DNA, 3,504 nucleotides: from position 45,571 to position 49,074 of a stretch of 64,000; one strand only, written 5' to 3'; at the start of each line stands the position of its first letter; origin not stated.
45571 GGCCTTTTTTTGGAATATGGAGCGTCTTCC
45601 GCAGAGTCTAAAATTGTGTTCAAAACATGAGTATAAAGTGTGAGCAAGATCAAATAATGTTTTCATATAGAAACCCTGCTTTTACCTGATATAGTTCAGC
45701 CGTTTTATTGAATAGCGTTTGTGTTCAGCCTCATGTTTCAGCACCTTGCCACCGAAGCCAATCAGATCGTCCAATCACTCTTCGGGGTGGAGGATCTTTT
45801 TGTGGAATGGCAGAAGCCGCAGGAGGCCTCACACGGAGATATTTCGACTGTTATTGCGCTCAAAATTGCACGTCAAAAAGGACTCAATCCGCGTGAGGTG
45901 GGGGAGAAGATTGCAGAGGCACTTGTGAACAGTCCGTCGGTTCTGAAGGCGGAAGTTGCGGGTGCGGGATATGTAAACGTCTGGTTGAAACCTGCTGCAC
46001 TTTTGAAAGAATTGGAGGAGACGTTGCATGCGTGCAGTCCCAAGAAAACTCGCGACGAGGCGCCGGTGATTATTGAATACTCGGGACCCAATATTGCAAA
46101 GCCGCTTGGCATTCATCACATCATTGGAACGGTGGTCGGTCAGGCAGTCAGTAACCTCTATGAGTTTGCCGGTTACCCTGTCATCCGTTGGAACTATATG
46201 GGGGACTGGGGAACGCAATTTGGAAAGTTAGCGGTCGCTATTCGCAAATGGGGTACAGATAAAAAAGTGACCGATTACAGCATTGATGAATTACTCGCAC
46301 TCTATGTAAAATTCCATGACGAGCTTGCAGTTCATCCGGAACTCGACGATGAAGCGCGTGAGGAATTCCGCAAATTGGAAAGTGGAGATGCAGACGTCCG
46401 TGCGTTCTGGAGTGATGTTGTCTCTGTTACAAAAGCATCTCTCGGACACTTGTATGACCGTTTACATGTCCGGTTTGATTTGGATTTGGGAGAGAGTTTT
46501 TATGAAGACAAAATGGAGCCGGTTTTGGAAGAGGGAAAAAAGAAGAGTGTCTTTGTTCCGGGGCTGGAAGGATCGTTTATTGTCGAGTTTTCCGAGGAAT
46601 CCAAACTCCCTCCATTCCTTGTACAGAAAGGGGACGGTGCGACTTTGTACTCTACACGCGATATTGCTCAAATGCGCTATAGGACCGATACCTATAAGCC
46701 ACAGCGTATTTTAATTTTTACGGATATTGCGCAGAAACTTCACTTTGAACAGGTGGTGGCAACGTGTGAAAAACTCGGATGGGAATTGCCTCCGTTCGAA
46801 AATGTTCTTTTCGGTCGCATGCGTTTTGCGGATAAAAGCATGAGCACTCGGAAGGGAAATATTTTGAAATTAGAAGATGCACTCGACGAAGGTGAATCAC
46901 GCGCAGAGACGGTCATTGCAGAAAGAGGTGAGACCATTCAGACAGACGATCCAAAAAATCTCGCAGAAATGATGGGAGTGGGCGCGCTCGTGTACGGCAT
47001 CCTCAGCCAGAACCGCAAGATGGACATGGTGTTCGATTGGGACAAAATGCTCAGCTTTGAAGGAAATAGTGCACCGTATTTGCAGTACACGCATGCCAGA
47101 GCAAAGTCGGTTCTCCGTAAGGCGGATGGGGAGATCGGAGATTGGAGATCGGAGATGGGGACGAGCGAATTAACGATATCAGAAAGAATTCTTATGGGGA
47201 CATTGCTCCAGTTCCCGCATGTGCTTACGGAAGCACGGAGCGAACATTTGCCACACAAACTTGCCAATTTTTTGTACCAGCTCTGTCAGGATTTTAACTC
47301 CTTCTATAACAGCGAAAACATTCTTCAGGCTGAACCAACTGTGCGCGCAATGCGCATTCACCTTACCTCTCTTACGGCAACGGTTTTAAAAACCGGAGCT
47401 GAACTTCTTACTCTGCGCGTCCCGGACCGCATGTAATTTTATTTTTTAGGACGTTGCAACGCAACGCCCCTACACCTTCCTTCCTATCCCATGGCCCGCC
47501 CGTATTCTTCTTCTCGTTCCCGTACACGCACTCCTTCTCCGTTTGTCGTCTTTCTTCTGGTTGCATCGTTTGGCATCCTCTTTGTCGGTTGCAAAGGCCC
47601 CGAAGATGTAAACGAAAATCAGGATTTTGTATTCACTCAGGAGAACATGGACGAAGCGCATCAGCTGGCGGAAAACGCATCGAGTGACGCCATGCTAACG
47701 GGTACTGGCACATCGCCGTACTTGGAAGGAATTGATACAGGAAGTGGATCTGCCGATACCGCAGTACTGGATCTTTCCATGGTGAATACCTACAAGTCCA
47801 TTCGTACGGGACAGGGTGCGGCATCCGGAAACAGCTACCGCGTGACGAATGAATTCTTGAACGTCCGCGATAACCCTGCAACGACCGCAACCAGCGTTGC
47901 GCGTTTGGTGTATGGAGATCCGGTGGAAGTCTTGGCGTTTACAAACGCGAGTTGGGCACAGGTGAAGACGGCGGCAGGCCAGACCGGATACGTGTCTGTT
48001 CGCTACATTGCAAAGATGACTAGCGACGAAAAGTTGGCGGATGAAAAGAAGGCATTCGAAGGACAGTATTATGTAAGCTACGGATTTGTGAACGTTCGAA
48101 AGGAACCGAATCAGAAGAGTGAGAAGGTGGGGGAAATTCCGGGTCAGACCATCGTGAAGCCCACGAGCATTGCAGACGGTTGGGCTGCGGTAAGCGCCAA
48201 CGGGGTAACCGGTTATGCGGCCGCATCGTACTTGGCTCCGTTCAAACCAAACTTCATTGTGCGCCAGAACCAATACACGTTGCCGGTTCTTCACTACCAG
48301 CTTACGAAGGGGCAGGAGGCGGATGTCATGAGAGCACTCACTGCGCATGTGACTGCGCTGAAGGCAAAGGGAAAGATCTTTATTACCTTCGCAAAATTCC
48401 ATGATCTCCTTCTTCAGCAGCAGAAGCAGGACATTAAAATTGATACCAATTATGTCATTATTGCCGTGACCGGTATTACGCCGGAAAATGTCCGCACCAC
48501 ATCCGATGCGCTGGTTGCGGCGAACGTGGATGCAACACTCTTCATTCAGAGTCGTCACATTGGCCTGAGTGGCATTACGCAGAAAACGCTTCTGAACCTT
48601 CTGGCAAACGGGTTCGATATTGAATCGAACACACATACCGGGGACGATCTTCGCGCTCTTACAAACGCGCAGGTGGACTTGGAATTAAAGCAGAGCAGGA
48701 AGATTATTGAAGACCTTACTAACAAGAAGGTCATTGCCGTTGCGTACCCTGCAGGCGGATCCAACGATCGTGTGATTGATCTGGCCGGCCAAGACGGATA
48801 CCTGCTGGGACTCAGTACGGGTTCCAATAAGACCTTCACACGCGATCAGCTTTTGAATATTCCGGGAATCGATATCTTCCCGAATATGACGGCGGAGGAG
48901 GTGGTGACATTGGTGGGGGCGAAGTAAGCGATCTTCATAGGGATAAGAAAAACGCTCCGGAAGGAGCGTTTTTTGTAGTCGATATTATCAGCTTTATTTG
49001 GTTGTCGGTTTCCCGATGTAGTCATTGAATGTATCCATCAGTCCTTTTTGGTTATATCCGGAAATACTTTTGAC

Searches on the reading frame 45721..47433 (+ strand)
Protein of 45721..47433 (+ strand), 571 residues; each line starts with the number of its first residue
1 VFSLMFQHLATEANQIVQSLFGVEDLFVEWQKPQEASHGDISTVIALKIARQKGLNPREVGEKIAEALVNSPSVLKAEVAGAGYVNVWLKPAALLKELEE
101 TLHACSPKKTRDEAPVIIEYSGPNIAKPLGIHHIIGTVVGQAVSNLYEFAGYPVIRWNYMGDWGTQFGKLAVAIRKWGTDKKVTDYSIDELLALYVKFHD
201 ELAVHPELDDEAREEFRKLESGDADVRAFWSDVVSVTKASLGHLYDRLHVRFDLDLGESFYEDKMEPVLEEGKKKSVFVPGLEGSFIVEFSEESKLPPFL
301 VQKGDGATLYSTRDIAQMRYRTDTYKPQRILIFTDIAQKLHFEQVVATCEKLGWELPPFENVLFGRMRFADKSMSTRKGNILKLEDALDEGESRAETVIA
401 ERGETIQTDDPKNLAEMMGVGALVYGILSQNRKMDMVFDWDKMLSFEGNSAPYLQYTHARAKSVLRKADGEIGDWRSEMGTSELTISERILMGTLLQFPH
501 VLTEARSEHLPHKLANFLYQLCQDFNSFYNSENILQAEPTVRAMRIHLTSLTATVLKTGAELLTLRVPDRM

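Call 74: search_protein_families(library=ncbifam, proteins=[window:45721-47433:+], max_evalue=1e-10)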
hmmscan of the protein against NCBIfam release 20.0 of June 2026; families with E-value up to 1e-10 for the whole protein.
window:45721-47433:+ (571 aa): 4 families
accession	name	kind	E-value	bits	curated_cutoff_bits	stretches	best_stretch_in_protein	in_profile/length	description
TIGR00456.1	argS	equivalog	8.2e-127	423.9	261.65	1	9-571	5-569/569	arginine--tRNA ligase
NF002447.0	PRK01611.3-4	equivalog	1.3e-76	258.3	460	2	370-571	404-613/613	arginine--tRNA ligase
NF002446.0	PRK01611.3-3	equivalog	1.6e-65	221.6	399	1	197-571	249-636/636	arginine--tRNA ligase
NF045898.1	ArgS_rel_codon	equivalog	2.6e-22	79.7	340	1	29-103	32-106/327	ArgS-related anticodon-binding protein NrtL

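Call 88: find_homologous_proteins(query=window:45721-47433:+, max_evalue=1e-30)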
Query window:45721-47433:+ (571 aa): 7948 proteins with E <= 1e-30 among 8000 candidates; the best 120 are listed.
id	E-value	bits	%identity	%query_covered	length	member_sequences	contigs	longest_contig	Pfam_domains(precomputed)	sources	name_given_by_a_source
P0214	0.0e+0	1287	100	99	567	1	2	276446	PF05746.22,PF00750.26,PF03485.22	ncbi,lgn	-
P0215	0.0e+0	1039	81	99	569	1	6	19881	PF05746.22,PF00750.26,PF03485.22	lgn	-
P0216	0.0e+0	1017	80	99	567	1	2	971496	PF05746.22,PF00750.26,PF03485.22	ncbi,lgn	-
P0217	5.3e-287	971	75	99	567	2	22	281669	PF05746.22,PF00750.26,PF03485.22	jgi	jgi:arginyl-tRNA synthetase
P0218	1.2e-285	966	75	99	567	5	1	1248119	PF05746.22,PF00750.26,PF03485.22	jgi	-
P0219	5.0e-270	915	72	99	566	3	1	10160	PF05746.22,PF00750.26,PF03485.22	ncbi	-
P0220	3.4e-266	902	70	99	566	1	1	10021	PF05746.22,PF00750.26,PF03485.22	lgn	-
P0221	1.0e-265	900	69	99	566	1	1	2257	PF05746.22,PF00750.26,PF03485.22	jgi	jgi:arginyl-tRNA synthetase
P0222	8.2e-258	874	69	99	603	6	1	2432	PF05746.22,PF00750.26,PF03485.22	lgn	-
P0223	1.4e-257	874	72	95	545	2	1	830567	PF05746.22,PF00750.26,PF03485.22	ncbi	-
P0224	3.0e-257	872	69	99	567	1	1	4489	PF05746.22,PF00750.26,PF03485.22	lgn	-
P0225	1.2e-256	870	68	99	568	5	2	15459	PF05746.22,PF00750.26,PF03485.22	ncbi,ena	-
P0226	2.0e-256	870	69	99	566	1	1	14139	PF05746.22,PF00750.26,PF03485.22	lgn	-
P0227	5.4e-256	868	69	99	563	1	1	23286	PF05746.22,PF00750.26,PF03485.22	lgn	-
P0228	7.9e-254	861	69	99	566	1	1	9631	PF05746.22,PF00750.26,PF03485.22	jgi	-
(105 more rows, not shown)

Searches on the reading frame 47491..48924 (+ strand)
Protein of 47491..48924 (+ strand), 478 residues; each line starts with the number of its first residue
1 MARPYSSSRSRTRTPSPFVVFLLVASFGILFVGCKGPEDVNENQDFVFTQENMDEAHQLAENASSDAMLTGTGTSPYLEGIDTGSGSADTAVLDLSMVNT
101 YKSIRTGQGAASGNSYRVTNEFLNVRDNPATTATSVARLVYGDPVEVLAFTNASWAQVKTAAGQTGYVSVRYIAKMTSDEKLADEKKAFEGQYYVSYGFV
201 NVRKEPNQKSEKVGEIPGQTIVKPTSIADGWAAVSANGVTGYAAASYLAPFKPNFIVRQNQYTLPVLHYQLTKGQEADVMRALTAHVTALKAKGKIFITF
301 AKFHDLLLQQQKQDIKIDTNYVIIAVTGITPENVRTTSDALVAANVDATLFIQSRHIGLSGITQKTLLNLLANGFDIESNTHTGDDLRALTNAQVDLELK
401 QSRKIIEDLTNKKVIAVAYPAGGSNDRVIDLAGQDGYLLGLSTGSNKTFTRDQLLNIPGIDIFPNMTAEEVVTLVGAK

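Call 74: search_protein_families(library=ncbifam, proteins=[window:47491-48924:+], max_evalue=1e-10)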
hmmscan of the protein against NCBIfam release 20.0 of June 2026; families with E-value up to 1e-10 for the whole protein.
window:47491-48924:+ (478 aa): 1 family
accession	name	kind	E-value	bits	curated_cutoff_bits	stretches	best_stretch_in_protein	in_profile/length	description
NF040677.1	wall_bind_EntC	exception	9.1e-11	41.2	770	0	117-257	27-154/422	cell wall-binding protein EntC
